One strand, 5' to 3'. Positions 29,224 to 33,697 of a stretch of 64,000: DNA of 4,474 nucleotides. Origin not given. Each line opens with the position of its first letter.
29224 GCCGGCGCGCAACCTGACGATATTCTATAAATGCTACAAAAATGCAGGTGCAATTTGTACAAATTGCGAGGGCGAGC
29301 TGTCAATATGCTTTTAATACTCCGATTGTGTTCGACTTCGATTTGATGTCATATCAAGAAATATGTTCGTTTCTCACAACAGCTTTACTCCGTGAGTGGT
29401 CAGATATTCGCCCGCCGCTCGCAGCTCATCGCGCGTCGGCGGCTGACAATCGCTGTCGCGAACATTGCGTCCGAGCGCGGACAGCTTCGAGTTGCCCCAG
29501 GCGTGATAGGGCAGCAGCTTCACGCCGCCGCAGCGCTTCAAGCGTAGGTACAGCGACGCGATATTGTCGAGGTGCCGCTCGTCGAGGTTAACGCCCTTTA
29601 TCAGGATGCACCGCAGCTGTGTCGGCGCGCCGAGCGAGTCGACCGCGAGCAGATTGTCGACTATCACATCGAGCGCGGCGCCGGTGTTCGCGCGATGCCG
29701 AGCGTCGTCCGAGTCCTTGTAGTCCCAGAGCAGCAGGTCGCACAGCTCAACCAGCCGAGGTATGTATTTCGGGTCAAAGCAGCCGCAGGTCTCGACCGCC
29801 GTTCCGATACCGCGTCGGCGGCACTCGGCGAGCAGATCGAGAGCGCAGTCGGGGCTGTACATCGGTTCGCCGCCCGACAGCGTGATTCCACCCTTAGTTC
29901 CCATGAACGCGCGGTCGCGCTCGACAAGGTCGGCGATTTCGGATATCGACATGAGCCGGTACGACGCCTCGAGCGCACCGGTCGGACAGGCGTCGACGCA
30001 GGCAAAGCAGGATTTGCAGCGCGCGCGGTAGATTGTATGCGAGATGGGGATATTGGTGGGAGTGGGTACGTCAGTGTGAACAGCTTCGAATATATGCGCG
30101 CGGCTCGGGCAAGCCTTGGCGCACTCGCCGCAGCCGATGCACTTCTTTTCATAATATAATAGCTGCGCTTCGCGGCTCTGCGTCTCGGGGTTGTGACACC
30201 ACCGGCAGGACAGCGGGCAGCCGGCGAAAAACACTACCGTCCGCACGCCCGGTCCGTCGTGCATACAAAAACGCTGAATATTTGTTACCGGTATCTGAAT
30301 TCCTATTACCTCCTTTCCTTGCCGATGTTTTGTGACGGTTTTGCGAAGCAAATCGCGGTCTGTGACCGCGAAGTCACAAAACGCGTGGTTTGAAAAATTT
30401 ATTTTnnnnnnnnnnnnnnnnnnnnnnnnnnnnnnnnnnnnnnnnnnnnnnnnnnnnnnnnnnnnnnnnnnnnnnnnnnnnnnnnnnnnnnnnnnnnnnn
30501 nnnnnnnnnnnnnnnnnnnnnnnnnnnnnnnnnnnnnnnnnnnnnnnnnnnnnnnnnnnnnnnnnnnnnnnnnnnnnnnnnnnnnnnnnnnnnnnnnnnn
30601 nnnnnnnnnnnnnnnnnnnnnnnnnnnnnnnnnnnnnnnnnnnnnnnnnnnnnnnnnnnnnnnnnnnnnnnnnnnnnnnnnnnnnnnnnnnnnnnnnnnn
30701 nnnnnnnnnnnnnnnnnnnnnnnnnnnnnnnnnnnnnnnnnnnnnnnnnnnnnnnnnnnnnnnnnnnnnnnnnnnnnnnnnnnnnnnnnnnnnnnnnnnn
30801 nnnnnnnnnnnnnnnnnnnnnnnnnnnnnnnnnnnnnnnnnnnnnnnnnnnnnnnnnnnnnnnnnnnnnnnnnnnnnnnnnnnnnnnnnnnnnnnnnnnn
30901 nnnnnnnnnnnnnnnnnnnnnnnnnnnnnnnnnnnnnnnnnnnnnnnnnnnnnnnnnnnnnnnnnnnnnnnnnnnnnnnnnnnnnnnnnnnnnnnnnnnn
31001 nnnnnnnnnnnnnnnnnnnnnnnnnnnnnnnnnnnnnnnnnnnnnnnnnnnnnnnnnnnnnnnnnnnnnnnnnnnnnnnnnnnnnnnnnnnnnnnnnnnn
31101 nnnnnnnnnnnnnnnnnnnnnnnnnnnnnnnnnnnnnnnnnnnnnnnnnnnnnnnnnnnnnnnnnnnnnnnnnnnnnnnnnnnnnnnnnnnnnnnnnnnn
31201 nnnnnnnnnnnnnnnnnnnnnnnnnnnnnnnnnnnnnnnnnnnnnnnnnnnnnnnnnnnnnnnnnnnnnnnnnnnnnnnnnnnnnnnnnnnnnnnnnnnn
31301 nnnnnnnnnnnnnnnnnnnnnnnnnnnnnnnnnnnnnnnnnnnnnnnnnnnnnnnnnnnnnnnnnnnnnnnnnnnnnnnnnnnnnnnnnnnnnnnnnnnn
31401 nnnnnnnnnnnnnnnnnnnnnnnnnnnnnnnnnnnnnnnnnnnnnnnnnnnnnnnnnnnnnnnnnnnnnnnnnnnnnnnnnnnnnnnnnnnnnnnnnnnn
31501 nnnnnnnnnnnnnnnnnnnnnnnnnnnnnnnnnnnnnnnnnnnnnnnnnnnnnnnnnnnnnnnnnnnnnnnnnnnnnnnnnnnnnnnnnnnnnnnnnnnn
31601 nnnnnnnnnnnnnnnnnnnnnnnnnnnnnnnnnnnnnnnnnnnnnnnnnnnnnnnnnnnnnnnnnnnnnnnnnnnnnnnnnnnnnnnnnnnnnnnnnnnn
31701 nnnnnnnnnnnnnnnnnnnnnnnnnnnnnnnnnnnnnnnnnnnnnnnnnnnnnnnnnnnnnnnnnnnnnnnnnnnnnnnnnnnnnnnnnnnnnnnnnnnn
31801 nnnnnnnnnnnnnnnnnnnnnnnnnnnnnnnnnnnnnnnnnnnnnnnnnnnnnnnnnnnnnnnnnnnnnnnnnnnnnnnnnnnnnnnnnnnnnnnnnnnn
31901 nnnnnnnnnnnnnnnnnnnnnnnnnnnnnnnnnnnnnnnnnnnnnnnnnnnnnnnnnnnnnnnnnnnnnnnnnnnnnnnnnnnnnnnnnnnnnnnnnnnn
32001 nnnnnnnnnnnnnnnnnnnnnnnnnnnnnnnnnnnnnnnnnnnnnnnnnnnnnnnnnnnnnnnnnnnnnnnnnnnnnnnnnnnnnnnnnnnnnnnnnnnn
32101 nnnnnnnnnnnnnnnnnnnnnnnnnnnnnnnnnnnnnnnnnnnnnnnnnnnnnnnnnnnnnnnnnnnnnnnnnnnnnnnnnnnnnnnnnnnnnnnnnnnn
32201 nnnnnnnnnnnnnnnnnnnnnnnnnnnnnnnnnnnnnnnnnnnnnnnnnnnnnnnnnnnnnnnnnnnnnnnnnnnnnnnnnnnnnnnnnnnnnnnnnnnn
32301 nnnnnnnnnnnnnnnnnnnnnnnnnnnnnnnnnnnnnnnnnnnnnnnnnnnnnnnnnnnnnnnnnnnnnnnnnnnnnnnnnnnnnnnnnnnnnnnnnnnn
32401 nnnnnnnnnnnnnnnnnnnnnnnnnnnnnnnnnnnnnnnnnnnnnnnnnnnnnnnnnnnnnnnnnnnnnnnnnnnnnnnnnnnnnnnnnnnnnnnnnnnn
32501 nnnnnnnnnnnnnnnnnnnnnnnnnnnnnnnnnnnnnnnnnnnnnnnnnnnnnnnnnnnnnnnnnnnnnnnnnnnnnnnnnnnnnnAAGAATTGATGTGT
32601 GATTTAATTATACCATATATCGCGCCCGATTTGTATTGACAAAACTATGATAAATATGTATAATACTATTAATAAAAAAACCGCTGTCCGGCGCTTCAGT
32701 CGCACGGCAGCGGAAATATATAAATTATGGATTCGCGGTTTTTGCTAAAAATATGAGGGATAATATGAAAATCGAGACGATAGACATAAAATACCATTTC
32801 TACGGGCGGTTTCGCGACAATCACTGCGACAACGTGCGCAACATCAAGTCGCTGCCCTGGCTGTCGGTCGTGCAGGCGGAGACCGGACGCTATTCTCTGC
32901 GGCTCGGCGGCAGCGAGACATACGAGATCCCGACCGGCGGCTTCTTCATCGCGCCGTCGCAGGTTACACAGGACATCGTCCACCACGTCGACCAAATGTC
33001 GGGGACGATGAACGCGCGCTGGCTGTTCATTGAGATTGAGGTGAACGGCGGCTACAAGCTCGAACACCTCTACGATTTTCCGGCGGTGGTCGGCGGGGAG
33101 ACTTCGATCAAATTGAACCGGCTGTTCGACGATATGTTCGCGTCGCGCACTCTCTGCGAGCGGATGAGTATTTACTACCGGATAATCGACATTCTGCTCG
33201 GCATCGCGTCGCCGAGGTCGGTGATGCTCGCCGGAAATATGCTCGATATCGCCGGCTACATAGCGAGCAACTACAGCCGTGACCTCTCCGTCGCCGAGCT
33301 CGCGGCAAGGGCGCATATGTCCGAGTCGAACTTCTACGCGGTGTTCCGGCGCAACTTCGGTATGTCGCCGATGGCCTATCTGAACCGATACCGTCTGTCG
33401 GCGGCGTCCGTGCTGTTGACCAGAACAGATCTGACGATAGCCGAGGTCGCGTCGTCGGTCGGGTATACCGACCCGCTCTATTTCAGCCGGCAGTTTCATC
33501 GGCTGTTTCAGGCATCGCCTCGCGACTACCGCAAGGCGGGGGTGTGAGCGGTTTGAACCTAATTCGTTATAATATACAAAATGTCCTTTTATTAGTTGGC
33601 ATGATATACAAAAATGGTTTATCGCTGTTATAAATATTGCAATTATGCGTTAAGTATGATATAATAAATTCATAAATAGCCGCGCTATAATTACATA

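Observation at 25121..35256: Back-to-back GRE loci 1 and 2 with a divergent AraC regulator and a permease-less binding lipoprotein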

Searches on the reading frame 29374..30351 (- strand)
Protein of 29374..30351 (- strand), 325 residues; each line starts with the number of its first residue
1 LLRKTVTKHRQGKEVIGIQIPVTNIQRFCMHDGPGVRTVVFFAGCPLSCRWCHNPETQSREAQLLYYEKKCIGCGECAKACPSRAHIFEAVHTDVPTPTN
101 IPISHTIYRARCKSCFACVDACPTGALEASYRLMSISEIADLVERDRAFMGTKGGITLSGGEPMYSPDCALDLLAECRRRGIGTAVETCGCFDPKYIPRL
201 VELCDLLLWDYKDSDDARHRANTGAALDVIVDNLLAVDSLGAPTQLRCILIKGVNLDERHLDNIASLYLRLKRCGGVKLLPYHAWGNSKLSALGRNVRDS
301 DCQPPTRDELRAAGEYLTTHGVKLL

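Call 3: search_protein_families(library=pfam, proteins=[window:29374-30351:-])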
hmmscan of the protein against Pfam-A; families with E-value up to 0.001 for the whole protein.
window:29374-30351:- (325 aa): 13 families
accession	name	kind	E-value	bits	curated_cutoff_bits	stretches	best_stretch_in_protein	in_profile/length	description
PF04055.27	Radical_SAM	-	3.3e-17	63.6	29.5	1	122-259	14-159/166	Radical SAM superfamily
PF13353.11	Fer4_12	-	9.1e-13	49.1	22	1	32-67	2-37/137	4Fe-4S single cluster domain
PF00037.32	Fer4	-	3.4e-11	42.9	21.1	2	68-85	5-22/24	4Fe-4S binding domain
PF12838.12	Fer4_7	-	1.2e-10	42.1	27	1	70-126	1-52/52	4Fe-4S dicluster domain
PF13484.11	Fer4_16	-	3.8e-10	40.8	30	1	111-146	1-37/66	4Fe-4S double cluster binding domain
PF12837.12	Fer4_6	-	6.6e-09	35.7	25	1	69-85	7-23/24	4Fe-4S binding domain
PF13187.11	Fer4_9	-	2.9e-08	34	27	1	70-126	1-51/52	4Fe-4S dicluster domain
PF13237.11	Fer4_10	-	6.3e-08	32.9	25.5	1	68-123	6-53/53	4Fe-4S dicluster domain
PF12797.12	Fer4_2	-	8.8e-08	32.1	24.5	1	66-83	5-22/22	4Fe-4S binding domain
PF14697.11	Fer4_21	-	3.5e-07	30.7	35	1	68-126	5-56/59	4Fe-4S dicluster domain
PF12800.12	Fer4_4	-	1.9e-06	28.2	24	0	69-82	2-15/17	4Fe-4S binding domain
PF13459.11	Fer4_15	-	0.00012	23.1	22.4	0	109-125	5-21/66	4Fe-4S single cluster domain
PF13183.11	Fer4_8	-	0.00019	22.3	27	0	69-125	3-67/68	4Fe-4S dicluster domain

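Call 4: search_protein_families(library=ncbifam, proteins=[window:29374-30351:-])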
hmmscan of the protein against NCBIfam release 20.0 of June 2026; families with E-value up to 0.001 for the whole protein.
window:29374-30351:- (325 aa): 67 families (the best 25 are shown)
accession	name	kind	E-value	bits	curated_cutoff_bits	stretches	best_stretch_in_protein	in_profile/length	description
TIGR02494.1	PFLE_PFLC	subfamily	1.5e-86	290.3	174.35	1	22-319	1-291/293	glycyl-radical enzyme activating protein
NF043069.1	T4HPD_activ_SAM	equivalog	6.2e-74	249.1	425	1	22-323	4-294/299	trans-4-hydroxy-L-proline dehydratase activase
TIGR04395.1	cutC_activ_rSAM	equivalog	7.2e-71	239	360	1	22-301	7-281/309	choline TMA-lyase-activating enzyme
NF033719.1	ind_deCO2_activ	equivalog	3.8e-70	236.6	425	1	22-323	3-299/302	indoleacetate decarboxylase activase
NF048010.1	SfplDhtActHpsHDes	equivalog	2.1e-67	227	430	1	22-301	8-282/298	(2S)-3-sulfopropanediol dehydratase activating enzyme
NF033717.2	HPDL_rSAM_activ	equivalog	4.3e-58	197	420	1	22-317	6-296/311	4-hydroxyphenylacetate decarboxylase activase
TIGR04003.1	rSAM_BssD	equivalog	2.5e-57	194.4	496.45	1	22-296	3-273/314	[benzylsuccinate synthase]-activating enzyme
NF048008.1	SfplDhtActHpfHKleb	equivalog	3.8e-52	177.5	500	1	22-298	2-274/308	(2S)-3-sulfopropanediol dehydratase activating enzyme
NF007483.0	PRK10076.1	equivalog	1.8e-50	171.8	326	2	111-321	75-285/292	[formate-C-acetyltransferase]-activating enzyme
TIGR02493.1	PFLA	equivalog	1.4e-41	142.4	231.75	2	129-317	41-232/235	pyruvate formate-lyase-activating protein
TIGR04041.1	activase_YjjW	hypoth_equivalog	1.6e-40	139.3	250.2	1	21-289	3-245/276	YjjW family glycine radical enzyme activase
NF008356.0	PRK11145.1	equivalog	2.6e-29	102.2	375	2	126-321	44-241/246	pyruvate formate lyase 1-activating protein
TIGR02491.1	NrdG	equivalog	1.6e-11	44.3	126.1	1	23-62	3-42/154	anaerobic ribonucleoside-triphosphate reductase activating protein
TIGR02495.1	NrdG2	equivalog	1.9e-11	43.7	131.15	1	23-62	3-43/193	anaerobic ribonucleoside-triphosphate reductase activating protein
NF006221.0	PRK08348.1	subfamily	2.5e-10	40.1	124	1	61-134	36-99/136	NADH-plastoquinone oxidoreductase subunit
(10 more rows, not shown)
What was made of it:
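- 29374..30351 (-): AE-2, radical-SAM activating enzyme (325 aa from a TTG start; the public call of 296 aa starts at 30264). TIGR02494 scores 290.3 bits (call 4).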

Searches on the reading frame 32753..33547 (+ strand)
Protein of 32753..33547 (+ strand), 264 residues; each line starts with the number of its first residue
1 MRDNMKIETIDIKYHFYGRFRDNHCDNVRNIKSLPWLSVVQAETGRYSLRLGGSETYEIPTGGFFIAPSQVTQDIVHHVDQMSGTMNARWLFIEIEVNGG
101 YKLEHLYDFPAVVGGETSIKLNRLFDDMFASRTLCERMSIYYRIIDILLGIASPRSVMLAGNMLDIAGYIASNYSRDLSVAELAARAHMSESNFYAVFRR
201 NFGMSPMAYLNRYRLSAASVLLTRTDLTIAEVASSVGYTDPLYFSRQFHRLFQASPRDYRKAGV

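Call 3: search_protein_families(library=pfam, proteins=[window:32753-33547:+])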
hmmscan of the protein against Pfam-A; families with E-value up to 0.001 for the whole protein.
window:32753-33547:+ (264 aa): 2 families
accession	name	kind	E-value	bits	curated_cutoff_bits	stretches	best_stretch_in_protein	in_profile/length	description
PF12833.13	HTH_18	-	1.4e-24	86.6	33.6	1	183-261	1-79/80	Helix-turn-helix domain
PF00165.29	HTH_AraC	-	2.8e-22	78.8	26.6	2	170-211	1-42/42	Bacterial regulatory helix-turn-helix proteins, AraC family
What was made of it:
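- Checked: AraC, 32765-33547 (+): HTH_18/HTH_AraC (call 3).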

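Call 4: search_protein_families(library=ncbifam, proteins=[window:32753-33547:+])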
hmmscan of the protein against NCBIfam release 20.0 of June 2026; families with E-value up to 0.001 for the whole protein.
window:32753-33547:+ (264 aa): 29 families (the best 25 are shown)
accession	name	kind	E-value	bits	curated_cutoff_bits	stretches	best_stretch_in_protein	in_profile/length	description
NF007860.0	PRK10572.1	equivalog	1.3e-20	73.5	208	1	163-262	185-284/292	arabinose operon transcriptional regulator AraC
NF047788.1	TransRegPocR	equivalog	5.9e-16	58.6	500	1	168-262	196-290/296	transcriptional regulator PocR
TIGR04094.1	adjacent_YSIRK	equivalog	5.5e-15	55.2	200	1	166-260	290-383/383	YSIRK-targeted surface antigen transcriptional regulator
NF006902.0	PRK09393.1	equivalog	6.3e-15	55.2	425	1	165-261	224-320/327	transcriptional regulator FtrA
NF010028.0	PRK13503.1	equivalog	1.8e-14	53.8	288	1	166-261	176-271/278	HTH-type transcriptional activator RhaS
NF040475.1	chlor_reg_RclR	equivalog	2.9e-14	53.1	400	1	177-261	193-277/284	reactive chlorine-specific transcriptional regulator RclR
NF047455.1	TF_Staph_AryK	equivalog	1e-13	50.4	850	1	166-261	162-257/759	transcriptional regulator AryK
NF010026.0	PRK13501.1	equivalog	4.2e-13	49.1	363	1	161-261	175-276/290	HTH-type transcriptional activator RhaR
TIGR02297.1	HpaA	equivalog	1.1e-12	47.8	274.65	1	170-261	195-286/287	4-hydroxyphenylacetate catabolism regulatory protein HpaA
NF052371.1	TransRegGbdRPseu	equivalog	2.7e-12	46.4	480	1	162-262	226-326/365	choline metabolism transcriptional regulator GbdR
NF049968.1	QhpR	equivalog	2.3e-11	43.4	250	1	210-260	234-284/284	AraC-like transcriptional regulator QhpR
NF049932.1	TranspRegBtr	equivalog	1.9e-10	39.9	900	1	167-261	170-264/531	bacillibactin transport transcriptional regulator Btr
NF007693.0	PRK10371.1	equivalog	3.9e-10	39.4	253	1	166-262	203-299/309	transcriptional regulator MelR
NF007243.0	PRK09685.1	equivalog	4.2e-10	39.5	199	1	176-261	214-300/303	transcriptional regulator FeaR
NF033869.1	viru_reg_Rsp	equivalog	9.1e-10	37.6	400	1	163-261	149-247/701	AraC family transcriptional regulator Rsp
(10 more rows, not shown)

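Call 96: search_solved_structures(query=window:32765-33547:+, max_evalue=0.001)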
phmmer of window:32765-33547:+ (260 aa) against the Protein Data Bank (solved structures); distinct sequences matched with E-value up to 0.001: 15.
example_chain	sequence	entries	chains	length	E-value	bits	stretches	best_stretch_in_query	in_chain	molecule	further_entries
2k9s_A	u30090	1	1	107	1.2e-11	48.6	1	165-257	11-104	Arabinose operon regulatory protein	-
3oou_A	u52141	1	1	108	3e-10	44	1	161-257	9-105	Lin2118 protein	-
3lsg_A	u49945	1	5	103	5.4e-10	43.1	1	173-257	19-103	Two-component response regulator yesN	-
3mn2_A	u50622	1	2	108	2.8e-09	40.8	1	161-254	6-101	probable AraC family transcriptional regulator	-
3w6v_A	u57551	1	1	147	1.1e-08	38.8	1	161-258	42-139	AdpA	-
6swi_A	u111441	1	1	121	4.1e-08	37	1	165-258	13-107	Two-component response regulator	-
12aw_A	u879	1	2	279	1.1e-07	35.5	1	172-257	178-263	HYBRID TWO-COMPONENT SYSTEM PROTEIN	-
7w5w_J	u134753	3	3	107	1.9e-06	31.5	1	161-256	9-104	Regulatory protein SoxS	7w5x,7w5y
3oio_A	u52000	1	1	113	2.2e-05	28.1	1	163-256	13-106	Transcriptional regulator (AraC-type DNA-binding domain-containing proteins)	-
4fe4_A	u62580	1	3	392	4.2e-05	27.1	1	162-257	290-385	Xylose operon regulatory protein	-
4fe7_A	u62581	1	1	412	4.6e-05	27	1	162-257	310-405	Xylose operon regulatory protein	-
7r3w_A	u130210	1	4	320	0.00013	25.5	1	162-257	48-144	Putative bacterial regulatory helix-turn-helix protein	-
7vwy_G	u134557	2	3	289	0.0005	23.6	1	156-258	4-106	Right origin-binding protein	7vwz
1d5y_A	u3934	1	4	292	0.00063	23.3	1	156-258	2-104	ROB TRANSCRIPTION FACTOR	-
7bef_G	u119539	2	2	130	0.00091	22.8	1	158-258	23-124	Transcriptional activator RamA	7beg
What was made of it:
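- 32765..33547 (+): AraC-family regulator (260 aa) with an unassigned N-terminal domain. HTH_18/HTH_AraC covers residues 170-261 (calls 3, 96).
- On AraC/XylS transcription regulators: It also matches the solved AraC DNA-binding domain 2k9s (call 96).
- Closest known: AraC/XylS-type class II activation with divergent autoregulated promoters. Different: The N-terminal sensor domain has no detectable AraC_binding/cupin match (calls 3, 96).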
